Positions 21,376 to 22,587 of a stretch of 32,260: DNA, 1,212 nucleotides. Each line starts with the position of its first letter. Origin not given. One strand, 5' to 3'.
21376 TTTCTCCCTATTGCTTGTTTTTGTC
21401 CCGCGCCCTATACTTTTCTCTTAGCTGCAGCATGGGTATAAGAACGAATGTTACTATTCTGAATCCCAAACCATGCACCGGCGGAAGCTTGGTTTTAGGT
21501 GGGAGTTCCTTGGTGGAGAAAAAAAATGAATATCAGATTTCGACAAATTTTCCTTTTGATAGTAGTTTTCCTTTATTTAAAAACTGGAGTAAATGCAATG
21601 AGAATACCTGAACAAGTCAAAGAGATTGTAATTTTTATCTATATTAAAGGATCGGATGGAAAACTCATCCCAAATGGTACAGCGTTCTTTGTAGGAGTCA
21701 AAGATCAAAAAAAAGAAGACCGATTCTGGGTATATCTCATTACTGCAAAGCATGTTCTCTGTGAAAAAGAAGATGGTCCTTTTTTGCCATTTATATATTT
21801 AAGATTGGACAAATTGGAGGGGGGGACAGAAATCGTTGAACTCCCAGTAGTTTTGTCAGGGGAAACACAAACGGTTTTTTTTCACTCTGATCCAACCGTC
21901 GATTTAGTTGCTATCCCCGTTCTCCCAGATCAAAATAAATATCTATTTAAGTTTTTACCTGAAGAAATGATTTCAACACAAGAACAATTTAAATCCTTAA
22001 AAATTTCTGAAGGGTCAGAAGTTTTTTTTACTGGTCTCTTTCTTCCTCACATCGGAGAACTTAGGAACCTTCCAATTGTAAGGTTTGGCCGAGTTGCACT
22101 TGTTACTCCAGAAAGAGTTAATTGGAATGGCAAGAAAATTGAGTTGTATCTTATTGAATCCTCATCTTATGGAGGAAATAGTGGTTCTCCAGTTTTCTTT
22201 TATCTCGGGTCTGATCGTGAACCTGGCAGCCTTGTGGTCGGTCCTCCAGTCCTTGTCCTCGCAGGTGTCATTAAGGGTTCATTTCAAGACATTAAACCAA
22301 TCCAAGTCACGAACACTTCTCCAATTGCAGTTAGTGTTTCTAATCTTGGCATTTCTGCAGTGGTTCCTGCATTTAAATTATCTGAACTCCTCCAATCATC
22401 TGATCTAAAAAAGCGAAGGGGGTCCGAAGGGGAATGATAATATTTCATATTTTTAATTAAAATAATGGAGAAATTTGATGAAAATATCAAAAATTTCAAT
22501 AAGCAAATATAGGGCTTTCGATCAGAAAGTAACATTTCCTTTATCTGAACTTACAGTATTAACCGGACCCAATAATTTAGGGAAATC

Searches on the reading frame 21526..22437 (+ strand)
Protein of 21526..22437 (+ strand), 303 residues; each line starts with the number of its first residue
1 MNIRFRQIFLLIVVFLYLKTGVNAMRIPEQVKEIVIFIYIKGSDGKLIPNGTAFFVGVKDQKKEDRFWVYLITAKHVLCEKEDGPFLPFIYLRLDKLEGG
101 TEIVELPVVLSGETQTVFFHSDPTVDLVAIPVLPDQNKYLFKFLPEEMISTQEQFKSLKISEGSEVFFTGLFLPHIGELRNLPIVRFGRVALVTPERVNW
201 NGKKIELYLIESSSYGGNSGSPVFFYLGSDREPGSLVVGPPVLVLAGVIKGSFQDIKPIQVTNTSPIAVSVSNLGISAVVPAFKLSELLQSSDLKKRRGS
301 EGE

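Call 3: search_protein_families(library=pfam, proteins=[window:21526-22437:+], max_evalue=0.01)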
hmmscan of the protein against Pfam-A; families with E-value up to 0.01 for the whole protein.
window:21526-22437:+ (303 aa): 1 family
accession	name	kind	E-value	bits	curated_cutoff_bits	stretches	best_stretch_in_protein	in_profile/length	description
PF13365.12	Trypsin_2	-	5.7e-06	27.6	27.6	1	51-224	1-135/144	Trypsin-like peptidase domain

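Call 4: search_protein_families(library=padloc, proteins=[window:21526-22437:+], max_evalue=0.01)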
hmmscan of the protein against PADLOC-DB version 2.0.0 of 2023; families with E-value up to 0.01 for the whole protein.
window:21526-22437:+ (303 aa): 1 family
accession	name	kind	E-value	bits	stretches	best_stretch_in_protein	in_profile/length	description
PDLC05022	PDC-S45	-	4e-25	86.4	1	25-287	14-278/293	-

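Call 5: search_protein_families(library=ncbifam, proteins=[window:21526-22437:+], max_evalue=0.01)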
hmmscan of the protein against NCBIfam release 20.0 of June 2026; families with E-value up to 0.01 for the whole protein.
window:21526-22437:+ (303 aa): 0 families

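Call 12: find_homologous_proteins(query=window:21526-22437:+, max_evalue=0.00001)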
Query window:21526-22437:+ (303 aa): 836 proteins with E <= 0.00001 among 2584 candidates; the best 120 are listed.
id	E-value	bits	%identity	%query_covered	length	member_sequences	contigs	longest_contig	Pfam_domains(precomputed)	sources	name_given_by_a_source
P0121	6.3e-195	664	100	100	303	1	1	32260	PF13365.13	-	-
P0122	5.2e-155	533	79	98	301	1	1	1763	PF13365.13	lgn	-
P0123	2.4e-150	518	77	99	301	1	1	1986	PF13365.13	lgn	-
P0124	2.9e-146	504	81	89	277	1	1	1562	-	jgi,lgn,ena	-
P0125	2.5e-137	475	68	99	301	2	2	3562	-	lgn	-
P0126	2.2e-114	400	62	94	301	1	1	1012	PF13365.13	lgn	-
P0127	1.4e-113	397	63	95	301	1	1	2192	PF13365.13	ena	-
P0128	1.5e-111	390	59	98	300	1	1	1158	PF13365.13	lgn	-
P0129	2.4e-110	386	59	97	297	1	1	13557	PF13365.13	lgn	-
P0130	3.1e-108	379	60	95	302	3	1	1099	PF13365.13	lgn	-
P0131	1.1e-107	378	56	98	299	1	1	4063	PF13365.13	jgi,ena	jgi:hypothetical protein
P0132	1.7e-107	377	58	97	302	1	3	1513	PF13365.13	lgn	-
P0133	2.5e-106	373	56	99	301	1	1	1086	PF13365.13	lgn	-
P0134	6.2e-106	372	55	99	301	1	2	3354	PF13365.13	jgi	jgi:hypothetical protein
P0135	7.0e-106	372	59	91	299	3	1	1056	PF13365.13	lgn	-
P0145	1.5e-104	367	57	99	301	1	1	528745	PF13365.13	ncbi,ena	-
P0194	4.6e-101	356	56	95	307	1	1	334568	PF13365.13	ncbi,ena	-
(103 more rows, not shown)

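Call 16: find_encoding_contigs(protein=P0145, flank=6000, max_places=2)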
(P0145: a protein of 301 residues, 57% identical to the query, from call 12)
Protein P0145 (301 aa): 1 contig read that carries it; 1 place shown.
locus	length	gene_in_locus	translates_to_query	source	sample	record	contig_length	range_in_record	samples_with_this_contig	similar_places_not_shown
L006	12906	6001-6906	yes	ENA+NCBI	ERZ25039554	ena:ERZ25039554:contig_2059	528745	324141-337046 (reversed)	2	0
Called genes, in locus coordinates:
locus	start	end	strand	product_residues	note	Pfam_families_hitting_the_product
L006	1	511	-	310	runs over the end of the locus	PF02653:BPD_transp_2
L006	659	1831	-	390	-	PF13458:Peripla_BP_6, PF01094:ANF_receptor, PF13433:Peripla_BP_5 (weak)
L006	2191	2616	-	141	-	PF01850:PIN, PF13470:PIN_3 (weak)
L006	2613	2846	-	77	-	PF04014:MazE_antitoxin, PF15937:PrlF_antitoxin (weak)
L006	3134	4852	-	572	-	PF06723:MreB_Mbl (faint), PF00012:HSP70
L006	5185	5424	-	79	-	-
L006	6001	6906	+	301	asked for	PF13365:Trypsin_2 (weak)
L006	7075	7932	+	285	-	PF01569:PAP2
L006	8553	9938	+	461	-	PF01134:GIDA (faint), PF01266:DAO (faint), PF01946:Thi4 (faint), PF03486:HI0933_like (faint), PF07992:Pyr_redox_2 (weak), PF21688:FAD-depend_C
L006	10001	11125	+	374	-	PF00149:Metallophos, PF12850:Metallophos_2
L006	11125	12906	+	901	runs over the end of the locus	PF13175:AAA_15 (faint), PF13476:AAA_23 (weak), PF02463:SMC_N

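Call 17: find_encoding_contigs(protein=P0194, flank=6000, max_places=2)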
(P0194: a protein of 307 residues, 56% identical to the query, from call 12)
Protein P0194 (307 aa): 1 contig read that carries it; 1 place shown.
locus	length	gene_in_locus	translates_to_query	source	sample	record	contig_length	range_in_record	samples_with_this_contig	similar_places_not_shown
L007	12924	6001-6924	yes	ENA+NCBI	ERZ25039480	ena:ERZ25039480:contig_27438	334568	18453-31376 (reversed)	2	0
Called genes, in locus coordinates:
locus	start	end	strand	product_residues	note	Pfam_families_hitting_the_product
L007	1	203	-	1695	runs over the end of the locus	PF08448:PAS_4, PF13426:PAS_9, PF08447:PAS_3, PF00989:PAS, PF13426:PAS_9, PF00989:PAS, PF13426:PAS_9, PF00989:PAS, +30 more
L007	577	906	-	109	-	PF13484:Fer4_16 (faint), PF12838:Fer4_7, PF00037:Fer4, PF12797:Fer4_2 (weak), PF13237:Fer4_10, PF14697:Fer4_21, PF13187:Fer4_9, PF00037:Fer4 (weak), +3 more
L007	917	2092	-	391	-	PF03599:CdhD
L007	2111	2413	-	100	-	PF01047:MarR (weak), PF12802:MarR_2 (weak)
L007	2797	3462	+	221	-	PF00753:Lactamase_B, PF19583:ODP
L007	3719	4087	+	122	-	PF01894:YjbQ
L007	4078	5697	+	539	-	-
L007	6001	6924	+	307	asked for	PF13365:Trypsin_2 (weak)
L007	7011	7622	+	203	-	PF20355:DUF6650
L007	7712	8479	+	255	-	-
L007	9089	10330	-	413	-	PF01582:TIR, PF13676:TIR_2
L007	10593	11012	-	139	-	PF13650:Asp_protease_2 (weak), PF13975:gag-asp_proteas (weak)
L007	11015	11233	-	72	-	PF18929:DUF5678 (weak)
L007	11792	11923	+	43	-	-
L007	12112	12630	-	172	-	-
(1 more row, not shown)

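Call 18: find_encoding_contigs(protein=P0129, flank=6000, max_places=2)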
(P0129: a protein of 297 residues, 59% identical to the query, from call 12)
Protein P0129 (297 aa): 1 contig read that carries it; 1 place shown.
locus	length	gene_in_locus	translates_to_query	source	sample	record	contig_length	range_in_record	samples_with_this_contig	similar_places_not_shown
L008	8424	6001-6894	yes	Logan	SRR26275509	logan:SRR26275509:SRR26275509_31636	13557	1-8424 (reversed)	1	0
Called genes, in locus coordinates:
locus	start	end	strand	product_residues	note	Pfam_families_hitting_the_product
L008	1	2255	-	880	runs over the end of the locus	PF02861:Clp_N, PF23569:NBD_SMAX1, PF00004:AAA, PF17871:AAA_lid_9, PF00004:AAA, PF07724:AAA_2, PF07728:AAA_5, PF10431:ClpB_D2-small, +5 more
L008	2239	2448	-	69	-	-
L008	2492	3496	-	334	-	PF04055:Radical_SAM (weak)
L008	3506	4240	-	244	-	-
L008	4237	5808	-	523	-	-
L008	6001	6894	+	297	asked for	PF13365:Trypsin_2 (weak)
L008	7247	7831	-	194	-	PF01936:NYN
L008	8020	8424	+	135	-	?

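Call 22: find_related_loci(query=A2, collection=metagenome_contigs, flank=6000)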
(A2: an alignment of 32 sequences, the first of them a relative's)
Query A2 (303 aa) in metagenome_contigs; peptide patterns used: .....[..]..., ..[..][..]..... (x = any residue, [..] = any of these).
600 stretches matched a pattern (row limit reached: there are more); 69 encode a relative of the query (tblastn E <= 1e-3); 69 distinct loci.
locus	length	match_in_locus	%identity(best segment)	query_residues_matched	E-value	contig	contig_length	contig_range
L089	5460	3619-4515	55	2-299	3e-109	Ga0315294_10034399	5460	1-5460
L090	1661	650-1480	58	22-299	6e-113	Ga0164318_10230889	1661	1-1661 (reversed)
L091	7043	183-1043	56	11-299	2e-104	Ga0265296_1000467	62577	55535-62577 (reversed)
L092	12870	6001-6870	57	11-299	2e-98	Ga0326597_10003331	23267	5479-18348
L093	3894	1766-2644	55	8-299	5e-97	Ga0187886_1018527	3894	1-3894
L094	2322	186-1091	51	2-301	2e-97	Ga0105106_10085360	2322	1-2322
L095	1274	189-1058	49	11-299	9e-99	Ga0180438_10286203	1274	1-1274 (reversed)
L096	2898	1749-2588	51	19-299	1e-91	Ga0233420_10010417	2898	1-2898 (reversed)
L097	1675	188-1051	48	24-302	2e-88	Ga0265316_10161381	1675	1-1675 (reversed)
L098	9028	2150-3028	47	6-298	2e-83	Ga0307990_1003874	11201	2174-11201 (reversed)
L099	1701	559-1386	48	23-299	4e-86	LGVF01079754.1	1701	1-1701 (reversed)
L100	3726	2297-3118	50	30-298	2e-81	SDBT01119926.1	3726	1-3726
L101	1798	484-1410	44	8-298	1e-84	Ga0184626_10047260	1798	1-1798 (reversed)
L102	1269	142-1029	46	3-299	2e-86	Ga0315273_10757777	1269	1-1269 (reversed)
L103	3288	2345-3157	46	30-300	6e-75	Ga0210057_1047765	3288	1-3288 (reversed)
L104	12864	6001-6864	42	9-298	4e-74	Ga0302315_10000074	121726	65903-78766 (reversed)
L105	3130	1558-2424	40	13-301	6e-73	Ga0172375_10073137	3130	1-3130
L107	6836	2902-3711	45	30-300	2e-70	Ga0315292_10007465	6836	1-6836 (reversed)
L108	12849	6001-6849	43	15-298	2e-70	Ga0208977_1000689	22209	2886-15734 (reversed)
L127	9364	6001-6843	34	29-299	1e-42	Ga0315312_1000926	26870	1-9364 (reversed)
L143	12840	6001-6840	29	28-301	2e-19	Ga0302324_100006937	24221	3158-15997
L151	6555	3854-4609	25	6-242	7e-15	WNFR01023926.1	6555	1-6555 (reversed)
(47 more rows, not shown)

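Call 29: find_encoding_contigs(protein=P0125, flank=5000, max_places=2)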
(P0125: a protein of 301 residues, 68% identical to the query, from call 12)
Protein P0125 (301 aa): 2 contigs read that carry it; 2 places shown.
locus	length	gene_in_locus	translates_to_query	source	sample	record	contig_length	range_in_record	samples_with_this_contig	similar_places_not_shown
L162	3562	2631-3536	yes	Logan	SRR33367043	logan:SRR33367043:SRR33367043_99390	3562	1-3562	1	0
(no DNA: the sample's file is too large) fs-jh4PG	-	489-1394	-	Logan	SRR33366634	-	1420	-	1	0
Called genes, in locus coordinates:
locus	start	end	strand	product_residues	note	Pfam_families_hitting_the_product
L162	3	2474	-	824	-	?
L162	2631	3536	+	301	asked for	-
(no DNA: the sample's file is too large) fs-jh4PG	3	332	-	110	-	?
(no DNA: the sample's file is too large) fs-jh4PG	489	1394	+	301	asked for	-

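Call 31: find_encoding_contigs(protein=P0123, flank=3000, max_places=2)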
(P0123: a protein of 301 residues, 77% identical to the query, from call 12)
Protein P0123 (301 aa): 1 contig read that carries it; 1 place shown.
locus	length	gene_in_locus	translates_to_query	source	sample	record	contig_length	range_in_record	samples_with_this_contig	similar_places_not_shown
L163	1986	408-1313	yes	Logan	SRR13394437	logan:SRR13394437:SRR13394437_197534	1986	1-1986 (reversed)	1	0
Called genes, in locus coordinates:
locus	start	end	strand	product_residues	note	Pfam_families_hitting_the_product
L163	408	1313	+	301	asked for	PF13365:Trypsin_2 (weak)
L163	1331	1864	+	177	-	-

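Call 32: find_encoding_contigs(protein=P0122, flank=3000, max_places=2)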
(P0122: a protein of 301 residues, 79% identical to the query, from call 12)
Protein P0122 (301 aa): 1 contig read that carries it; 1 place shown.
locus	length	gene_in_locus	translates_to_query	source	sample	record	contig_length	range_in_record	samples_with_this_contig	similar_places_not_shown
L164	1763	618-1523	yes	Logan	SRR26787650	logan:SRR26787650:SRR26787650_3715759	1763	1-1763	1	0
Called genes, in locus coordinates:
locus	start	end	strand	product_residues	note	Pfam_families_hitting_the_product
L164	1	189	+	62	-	?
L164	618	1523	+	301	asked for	PF13365:Trypsin_2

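Call 39: search_solved_structures(query=A2, max_evalue=0.1)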
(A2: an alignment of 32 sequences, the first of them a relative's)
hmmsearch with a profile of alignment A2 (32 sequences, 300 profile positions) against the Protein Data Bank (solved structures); distinct sequences matched with E-value up to 0.1: 2.
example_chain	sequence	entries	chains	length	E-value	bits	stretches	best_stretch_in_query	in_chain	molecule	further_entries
2j3t_D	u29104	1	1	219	0.059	15.9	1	173-213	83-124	TRAFFICKING PROTEIN PARTICLE COMPLEX SUBUNIT 4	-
2zmv_A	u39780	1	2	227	0.063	15.8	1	173-213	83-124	Trafficking protein particle complex subunit 4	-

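Call 57: predict_structure(alignment_id=A2)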
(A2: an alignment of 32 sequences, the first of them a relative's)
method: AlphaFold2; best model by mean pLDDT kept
length: 303 residues; sequences in the alignment: 32
mean_pLDDT: 77.6   pTM: 0.78
mean pLDDT of the five models: 77.6, 76.3, 63.3, 62.7, 55.9
residues with pLDDT >= 90: 92; 70-90: 135; 50-70: 38; < 50: 38
segments of 3 or more residues with pLDDT < 50: 19-25, 233-236, 253-273
pLDDT, mean of each block of 10 residues (from residue 1): 72 61 51 86 87 92 87 93 89 90 94 93 94 89 90 81 81 61 81 79 82 71 73 50 84 44 33 65 95 87 49
secondary structure, 60 per line:
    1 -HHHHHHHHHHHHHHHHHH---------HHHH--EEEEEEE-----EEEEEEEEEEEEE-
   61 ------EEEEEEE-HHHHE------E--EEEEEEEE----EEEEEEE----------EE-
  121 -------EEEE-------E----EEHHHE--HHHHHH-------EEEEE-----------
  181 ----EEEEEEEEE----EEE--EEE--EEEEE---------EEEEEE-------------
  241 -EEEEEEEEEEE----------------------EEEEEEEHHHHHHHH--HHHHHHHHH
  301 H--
elements in order: H2-19 H29-32 E35-41 E47-59 E67-73 H75-78 E89-96 E101-107 E128-131 H152-157 E165-169 E185-193 E198-200 E203-205 E208-212 E222-227 E242-252 E275-281 H282-289 H292-301

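Call 59: search_protein_families(library=phrogs, proteins=[window:21526-22437:+], max_evalue=0.001)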
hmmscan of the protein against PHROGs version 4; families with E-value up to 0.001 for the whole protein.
window:21526-22437:+ (303 aa): 1 family
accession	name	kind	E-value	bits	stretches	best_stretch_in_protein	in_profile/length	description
phrog_7688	-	unknown function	1.1e-17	65.1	1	28-297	4-280/288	-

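Call 60: fold_search(model_id=the predicted structure, library=pdb)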
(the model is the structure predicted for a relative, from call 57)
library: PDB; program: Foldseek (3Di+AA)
matches with E <= 10: 477; with E <= 0.001: 141
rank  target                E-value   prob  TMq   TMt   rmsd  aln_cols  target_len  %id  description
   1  5hm9_A                1.9e-07  1.00  0.47  0.71   5.7       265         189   17  Crystal structure of MamO protease domain from Magnetospirillum magneticum (apo form) (released 2016-03-23)
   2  3oy5_U                8.7e-07  1.00  0.45  0.53   7.1       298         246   10  The crystal structure of uPA complex with peptide inhibitor MH027 at pH7.4 (released 2011-08-10)
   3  6ew9_A                9.6e-07  1.00  0.46  0.45   6.5       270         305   16  CRYSTAL STRUCTURE OF DEGS STRESS SENSOR PROTEASE IN COMPLEX WITH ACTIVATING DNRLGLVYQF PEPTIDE (released 2018-04-25)
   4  3lgv_C                1.2e-06  1.00  0.44  0.61   5.8       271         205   13  H198P mutant of the DegS-deltaPDZ protease (released 2010-08-25)
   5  1l1j_A                1.3e-06  1.00  0.43  0.55   7.3       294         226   15  Crystal structure of the protease domain of an ATP-independent heat shock protease HtrA (released 2003-04-01)
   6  3ox7_U                1.5e-06  1.00  0.47  0.56   6.9       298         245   10  The crystal structure of uPA complex with peptide inhibitor MH027 at pH4.6 (released 2011-08-10)
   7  3mhw                  2.8e-06  1.00  0.45  0.53   7.1       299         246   10  The complex crystal Structure of Urokianse and 2-Aminobenzothiazole (released 2010-04-21)
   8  5zlz_E                2.8e-06  1.00  0.43  0.51   7.1       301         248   11  Structure of tPA and PAI-1 (released 2019-04-03)
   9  1ejn                  2.8e-06  1.00  0.43  0.51   8.2       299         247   11  UROKINASE PLASMINOGEN ACTIVATOR B-CHAIN INHIBITOR COMPLEX (released 2000-05-17)
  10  3ig6_B                3.1e-06  1.00  0.43  0.52   6.5       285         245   10  Low molecular weigth human Urokinase type Plasminogen activator 2-[6-(3'-Aminomethyl-biphenyl-3-yloxy)-4-(3-dimethylam (released 2009-10-13)
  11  2vnt_B                3.5e-06  1.00  0.45  0.52   6.9       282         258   10  Urokinase-Type Plasminogen Activator Inhibitor Complex with a 1-(7- SULPHOAMIDOISOQUINOLINYL)GUANIDINE (released 2008-02-19)
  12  1f5l                  3.7e-06  1.00  0.43  0.52   7.2       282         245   10  UROKINASE PLASMINOGEN ACTIVATOR B-CHAIN-AMILORIDE COMPLEX (released 2001-06-15)
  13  4zkn_U                3.9e-06  1.00  0.47  0.56   6.8       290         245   10  The crystal structure of upain-1-W3A in complex with uPA at pH5.5 (released 2016-05-18)
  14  3mwi                  4.1e-06  1.00  0.45  0.53   7.2       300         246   10  The complex crystal Structure of Urokianse and 5-nitro-1H-indole-2-amidine (released 2011-06-01)
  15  1owd                  4.8e-06  1.00  0.42  0.50   8.4       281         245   11  Substituted 2-Naphthamidine inhibitors of urokinase (released 2003-09-30)
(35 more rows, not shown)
